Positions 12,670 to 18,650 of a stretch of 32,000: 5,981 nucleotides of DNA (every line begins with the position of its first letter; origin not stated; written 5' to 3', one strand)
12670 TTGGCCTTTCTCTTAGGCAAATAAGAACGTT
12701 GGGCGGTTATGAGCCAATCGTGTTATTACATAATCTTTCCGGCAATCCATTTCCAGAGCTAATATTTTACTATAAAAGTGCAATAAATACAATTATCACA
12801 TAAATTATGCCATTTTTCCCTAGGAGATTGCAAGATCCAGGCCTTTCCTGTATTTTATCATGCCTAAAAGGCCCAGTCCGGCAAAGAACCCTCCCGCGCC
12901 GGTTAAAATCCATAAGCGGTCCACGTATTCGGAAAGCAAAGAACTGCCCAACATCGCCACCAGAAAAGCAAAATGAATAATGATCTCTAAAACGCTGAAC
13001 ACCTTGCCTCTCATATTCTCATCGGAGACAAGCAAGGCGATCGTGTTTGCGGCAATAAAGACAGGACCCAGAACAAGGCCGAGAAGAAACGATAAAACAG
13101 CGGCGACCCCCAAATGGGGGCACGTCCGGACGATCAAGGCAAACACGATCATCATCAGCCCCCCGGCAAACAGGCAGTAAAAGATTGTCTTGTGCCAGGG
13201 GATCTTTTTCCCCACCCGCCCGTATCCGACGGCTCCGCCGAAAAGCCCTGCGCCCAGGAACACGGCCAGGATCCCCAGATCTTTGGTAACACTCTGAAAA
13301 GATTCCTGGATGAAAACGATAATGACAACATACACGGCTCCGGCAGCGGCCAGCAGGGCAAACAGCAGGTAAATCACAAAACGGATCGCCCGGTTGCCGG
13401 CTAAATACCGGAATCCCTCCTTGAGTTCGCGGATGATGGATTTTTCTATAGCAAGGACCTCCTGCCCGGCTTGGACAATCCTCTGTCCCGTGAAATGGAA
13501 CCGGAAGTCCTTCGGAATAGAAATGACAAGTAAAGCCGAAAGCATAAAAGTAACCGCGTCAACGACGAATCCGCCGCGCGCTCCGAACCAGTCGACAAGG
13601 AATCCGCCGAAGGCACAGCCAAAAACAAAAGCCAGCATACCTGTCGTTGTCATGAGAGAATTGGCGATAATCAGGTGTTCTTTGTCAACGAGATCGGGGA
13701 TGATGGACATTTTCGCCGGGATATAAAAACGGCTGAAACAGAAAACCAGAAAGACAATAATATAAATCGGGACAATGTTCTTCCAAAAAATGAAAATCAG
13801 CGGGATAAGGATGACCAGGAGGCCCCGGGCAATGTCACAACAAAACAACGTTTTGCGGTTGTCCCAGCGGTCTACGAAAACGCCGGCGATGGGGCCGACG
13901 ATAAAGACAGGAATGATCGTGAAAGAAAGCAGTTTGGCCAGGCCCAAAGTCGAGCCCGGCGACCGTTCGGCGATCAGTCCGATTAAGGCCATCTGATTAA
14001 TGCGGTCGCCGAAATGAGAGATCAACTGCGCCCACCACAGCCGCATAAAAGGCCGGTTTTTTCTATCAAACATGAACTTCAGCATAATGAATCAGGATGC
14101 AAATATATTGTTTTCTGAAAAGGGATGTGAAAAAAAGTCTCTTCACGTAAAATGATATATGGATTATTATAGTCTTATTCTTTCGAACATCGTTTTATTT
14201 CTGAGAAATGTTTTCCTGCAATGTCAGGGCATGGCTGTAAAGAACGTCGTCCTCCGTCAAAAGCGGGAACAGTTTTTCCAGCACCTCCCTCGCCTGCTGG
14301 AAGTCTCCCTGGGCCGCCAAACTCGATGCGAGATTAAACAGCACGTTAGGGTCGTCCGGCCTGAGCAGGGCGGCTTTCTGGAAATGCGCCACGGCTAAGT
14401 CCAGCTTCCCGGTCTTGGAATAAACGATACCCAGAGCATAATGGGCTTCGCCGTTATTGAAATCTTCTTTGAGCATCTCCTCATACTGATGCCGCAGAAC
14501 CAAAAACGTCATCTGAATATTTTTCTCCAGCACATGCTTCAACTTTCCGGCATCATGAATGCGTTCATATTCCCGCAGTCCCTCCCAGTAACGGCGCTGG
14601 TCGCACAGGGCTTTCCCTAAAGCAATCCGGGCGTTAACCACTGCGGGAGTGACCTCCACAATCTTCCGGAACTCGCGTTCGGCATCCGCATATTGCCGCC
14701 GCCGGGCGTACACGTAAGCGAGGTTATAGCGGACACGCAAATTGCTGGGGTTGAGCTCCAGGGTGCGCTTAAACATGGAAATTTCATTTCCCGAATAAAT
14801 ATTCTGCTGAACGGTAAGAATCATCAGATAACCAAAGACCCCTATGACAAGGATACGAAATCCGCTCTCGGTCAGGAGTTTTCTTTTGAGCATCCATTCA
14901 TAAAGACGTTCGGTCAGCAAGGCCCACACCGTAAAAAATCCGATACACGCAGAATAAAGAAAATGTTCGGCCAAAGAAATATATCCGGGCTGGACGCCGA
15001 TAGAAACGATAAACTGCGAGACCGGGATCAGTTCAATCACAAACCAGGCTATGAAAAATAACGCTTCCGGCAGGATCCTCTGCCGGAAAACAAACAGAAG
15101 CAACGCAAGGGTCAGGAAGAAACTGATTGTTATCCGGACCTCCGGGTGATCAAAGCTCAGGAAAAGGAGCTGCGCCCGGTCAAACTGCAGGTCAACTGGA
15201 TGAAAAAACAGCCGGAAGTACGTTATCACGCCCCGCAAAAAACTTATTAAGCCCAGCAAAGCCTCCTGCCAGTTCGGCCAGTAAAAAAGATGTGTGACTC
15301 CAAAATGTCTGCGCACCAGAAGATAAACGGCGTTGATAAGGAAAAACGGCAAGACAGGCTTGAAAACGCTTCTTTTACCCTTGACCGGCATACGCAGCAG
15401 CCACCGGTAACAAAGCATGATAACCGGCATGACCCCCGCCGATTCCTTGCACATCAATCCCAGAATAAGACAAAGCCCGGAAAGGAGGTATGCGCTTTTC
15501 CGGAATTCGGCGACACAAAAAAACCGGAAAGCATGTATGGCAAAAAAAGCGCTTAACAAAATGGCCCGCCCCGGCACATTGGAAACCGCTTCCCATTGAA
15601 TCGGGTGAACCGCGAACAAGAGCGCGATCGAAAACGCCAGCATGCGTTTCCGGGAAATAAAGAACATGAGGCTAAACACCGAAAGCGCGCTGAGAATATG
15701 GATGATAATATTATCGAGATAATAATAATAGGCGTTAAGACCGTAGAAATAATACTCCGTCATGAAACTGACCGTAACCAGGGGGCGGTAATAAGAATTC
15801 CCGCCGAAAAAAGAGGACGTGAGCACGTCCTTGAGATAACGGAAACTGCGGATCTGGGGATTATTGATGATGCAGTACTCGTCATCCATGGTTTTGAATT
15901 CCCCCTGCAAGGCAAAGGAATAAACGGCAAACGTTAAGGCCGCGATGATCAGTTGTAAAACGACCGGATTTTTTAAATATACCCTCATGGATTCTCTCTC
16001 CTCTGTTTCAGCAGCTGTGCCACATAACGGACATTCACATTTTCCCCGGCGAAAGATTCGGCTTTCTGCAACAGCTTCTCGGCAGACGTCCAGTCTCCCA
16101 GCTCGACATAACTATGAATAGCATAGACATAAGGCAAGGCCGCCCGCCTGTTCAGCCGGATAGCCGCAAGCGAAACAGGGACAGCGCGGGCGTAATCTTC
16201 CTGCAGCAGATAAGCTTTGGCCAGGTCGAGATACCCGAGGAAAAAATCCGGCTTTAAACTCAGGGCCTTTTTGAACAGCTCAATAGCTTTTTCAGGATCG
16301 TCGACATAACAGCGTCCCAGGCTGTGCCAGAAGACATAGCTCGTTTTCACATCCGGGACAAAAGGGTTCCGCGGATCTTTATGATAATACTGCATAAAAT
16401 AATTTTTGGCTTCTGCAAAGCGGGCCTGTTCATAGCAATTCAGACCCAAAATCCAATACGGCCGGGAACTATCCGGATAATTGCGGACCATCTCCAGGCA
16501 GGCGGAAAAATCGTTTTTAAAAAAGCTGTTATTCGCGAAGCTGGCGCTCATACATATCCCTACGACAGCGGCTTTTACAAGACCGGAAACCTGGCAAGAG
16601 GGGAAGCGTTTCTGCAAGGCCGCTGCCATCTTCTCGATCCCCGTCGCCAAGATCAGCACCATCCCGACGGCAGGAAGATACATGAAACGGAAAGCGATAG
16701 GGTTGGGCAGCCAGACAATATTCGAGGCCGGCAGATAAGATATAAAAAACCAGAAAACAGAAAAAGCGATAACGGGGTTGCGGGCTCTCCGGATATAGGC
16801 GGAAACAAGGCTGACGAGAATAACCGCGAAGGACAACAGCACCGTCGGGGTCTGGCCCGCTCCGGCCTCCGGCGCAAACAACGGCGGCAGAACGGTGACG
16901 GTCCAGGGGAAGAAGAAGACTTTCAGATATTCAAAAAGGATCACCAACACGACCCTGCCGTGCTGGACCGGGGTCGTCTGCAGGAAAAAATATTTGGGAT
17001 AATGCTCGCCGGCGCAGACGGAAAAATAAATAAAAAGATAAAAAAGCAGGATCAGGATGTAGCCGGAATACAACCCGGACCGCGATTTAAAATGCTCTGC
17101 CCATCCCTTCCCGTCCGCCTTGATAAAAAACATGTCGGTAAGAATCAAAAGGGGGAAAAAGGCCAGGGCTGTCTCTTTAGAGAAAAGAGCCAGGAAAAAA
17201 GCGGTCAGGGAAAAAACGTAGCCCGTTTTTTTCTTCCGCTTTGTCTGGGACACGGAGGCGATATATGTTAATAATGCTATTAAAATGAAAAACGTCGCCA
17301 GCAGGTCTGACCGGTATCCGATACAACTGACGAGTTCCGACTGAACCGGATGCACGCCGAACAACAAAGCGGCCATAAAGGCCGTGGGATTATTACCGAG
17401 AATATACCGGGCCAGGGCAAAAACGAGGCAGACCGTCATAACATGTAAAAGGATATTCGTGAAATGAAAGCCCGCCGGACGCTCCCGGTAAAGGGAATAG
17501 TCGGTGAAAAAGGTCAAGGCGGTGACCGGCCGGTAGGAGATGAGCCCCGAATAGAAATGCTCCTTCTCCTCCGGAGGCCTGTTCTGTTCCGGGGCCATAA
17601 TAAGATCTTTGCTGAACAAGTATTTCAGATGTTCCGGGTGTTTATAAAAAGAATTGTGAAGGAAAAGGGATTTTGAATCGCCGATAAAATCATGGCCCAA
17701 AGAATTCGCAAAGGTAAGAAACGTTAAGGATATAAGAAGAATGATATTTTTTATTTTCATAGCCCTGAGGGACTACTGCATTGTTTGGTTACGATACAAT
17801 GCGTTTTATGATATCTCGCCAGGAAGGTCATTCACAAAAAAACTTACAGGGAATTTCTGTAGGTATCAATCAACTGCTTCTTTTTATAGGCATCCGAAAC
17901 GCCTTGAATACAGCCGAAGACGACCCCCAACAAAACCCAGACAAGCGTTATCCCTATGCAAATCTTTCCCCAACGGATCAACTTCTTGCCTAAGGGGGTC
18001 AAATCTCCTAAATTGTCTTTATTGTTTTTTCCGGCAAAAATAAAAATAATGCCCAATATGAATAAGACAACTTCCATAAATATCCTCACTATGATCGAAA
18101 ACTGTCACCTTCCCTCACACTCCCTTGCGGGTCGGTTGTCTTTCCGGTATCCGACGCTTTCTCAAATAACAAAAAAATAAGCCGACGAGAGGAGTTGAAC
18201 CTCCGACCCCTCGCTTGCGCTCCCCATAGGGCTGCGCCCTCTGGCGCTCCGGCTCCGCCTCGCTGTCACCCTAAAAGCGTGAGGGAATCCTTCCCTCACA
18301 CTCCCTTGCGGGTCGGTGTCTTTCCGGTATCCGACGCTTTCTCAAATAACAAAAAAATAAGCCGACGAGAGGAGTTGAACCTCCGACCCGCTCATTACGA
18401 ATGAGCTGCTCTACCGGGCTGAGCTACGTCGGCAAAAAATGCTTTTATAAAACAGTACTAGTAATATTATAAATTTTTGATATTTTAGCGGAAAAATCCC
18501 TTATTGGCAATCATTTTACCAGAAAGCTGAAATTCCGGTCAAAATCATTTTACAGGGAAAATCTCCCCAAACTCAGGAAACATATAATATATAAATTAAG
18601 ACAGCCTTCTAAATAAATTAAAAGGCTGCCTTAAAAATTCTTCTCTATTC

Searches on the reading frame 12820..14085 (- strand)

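Call 59: search_protein_families(library=pfam, proteins=[window:12820-14085:-], max_evalue=0.00001)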
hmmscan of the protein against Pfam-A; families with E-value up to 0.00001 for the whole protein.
window:12820-14085:- (421 aa): 2 families
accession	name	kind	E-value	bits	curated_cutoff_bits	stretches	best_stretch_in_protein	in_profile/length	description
PF07690.21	MFS_1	-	6.4e-28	98.1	33.4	1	16-377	1-346/347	Major Facilitator Superfamily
PF05977.19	MFS_3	-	9.3e-19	67.7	27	1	11-321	10-307/524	Transmembrane secretion effector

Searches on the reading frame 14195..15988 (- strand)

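Call 60: search_protein_families(library=pfam, proteins=[window:14195-15988:-], max_evalue=0.001)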
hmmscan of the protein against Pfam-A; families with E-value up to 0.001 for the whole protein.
window:14195-15988:- (597 aa): 19 families
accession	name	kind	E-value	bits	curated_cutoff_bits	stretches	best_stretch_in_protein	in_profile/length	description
PF13431.12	TPR_17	-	2.9e-19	68.1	24.4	1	406-437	2-33/34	Tetratricopeptide repeat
PF07719.23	TPR_2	-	3.6e-18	64.5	27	1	514-546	2-34/34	Tetratricopeptide repeat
PF00515.34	TPR_1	-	3.1e-16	58.9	27.8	1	514-546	2-34/34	Tetratricopeptide repeat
PF14559.12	TPR_19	-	3.7e-16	59.7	25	2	527-575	5-53/68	Tetratricopeptide repeat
PF13432.12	TPR_16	-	1.9e-13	51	32.7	1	517-572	1-56/65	Tetratricopeptide repeat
PF13181.12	TPR_8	-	3.5e-13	49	25.7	1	514-546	2-34/34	Tetratricopeptide repeat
PF13414.12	TPR_11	-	1.6e-12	47.3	26.8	1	523-561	4-42/42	TPR repeat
PF13428.12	TPR_14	-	1.8e-12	47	23.5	0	418-459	2-43/44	Tetratricopeptide repeat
PF13424.12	TPR_12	-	5.4e-12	46.2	30.1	1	515-576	5-74/77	Tetratricopeptide repeat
PF07721.20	TPR_4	-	6.6e-10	39.1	27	0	549-571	3-25/26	Tetratricopeptide repeat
PF24575.1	TPR_Slam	-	2e-09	38.2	35.2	0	497-568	33-102/104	Surface lipoprotein assembly modifier, N-terminal TPR repeats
PF12895.13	ANAPC3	-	2.1e-09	37.9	27.2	1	503-572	13-81/82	Anaphase-promoting complex, cyclosome, subunit 3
PF23914.1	TPR_CcmH_CycH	-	2.4e-09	37.7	42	1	485-574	26-114/158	Cytochrome c-type biogenesis protein H TPR domain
PF13174.12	TPR_6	-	2.6e-08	34.4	26.3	0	549-573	2-26/33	Tetratricopeptide repeat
PF13176.12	TPR_7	-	2.6e-08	33.8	27.9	0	515-548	1-34/36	Tetratricopeptide repeat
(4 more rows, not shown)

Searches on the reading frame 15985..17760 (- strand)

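Call 60: search_protein_families(library=pfam, proteins=[window:15985-17760:-], max_evalue=0.001)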
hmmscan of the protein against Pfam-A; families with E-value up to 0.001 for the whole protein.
window:15985-17760:- (591 aa): 10 families
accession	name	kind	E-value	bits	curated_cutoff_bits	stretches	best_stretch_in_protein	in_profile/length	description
PF07719.23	TPR_2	-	5.5e-10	39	27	0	478-505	4-33/34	Tetratricopeptide repeat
PF13424.12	TPR_12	-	1.9e-08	34.8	30.1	0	421-458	29-71/77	Tetratricopeptide repeat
PF13181.12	TPR_8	-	1.3e-07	31.6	25.7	0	487-505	15-33/34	Tetratricopeptide repeat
PF14559.12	TPR_19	-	2.9e-07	31.2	25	1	488-527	6-45/68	Tetratricopeptide repeat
PF13428.12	TPR_14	-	5.8e-07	30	23.5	0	487-515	15-43/44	Tetratricopeptide repeat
PF13414.12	TPR_11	-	1.1e-06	28.7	26.8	1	490-520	11-41/42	TPR repeat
PF13176.12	TPR_7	-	3e-06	27.3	27.9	0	478-505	2-31/36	Tetratricopeptide repeat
PF00515.34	TPR_1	-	4.4e-06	26.7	27.8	0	488-506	16-34/34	Tetratricopeptide repeat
PF13432.12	TPR_16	-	2.6e-05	25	32.7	0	488-536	12-60/65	Tetratricopeptide repeat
PF13431.12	TPR_17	-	0.00011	22.6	24.4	0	495-526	1-32/34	Tetratricopeptide repeat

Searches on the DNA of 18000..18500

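Call 62: search_rna_families(source=window, start=18000, end=18500, threshold=evalue, max_evalue=1)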
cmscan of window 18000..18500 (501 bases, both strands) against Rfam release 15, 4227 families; matches with E-value up to 1: 4.
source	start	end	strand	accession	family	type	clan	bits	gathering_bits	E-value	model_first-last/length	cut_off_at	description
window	18360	18433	-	RF00005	tRNA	Gene; tRNA;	CL00001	65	29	5.9e-14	1-71/71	no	tRNA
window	18234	18313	-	RF02937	Clostridiales-2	Gene; sRNA;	-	20.3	58.6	0.025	1-82/82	no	Clostridiales-2 RNA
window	18279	18307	+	RF01116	Yfr1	Gene; sRNA;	-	18.4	38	0.32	1-59/59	no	Cyanobacterial functional RNA 1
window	18167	18299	-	RF00084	CsrC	Gene; sRNA;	CL00106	12.5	61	0.17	1-255/255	no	CsrC RNA family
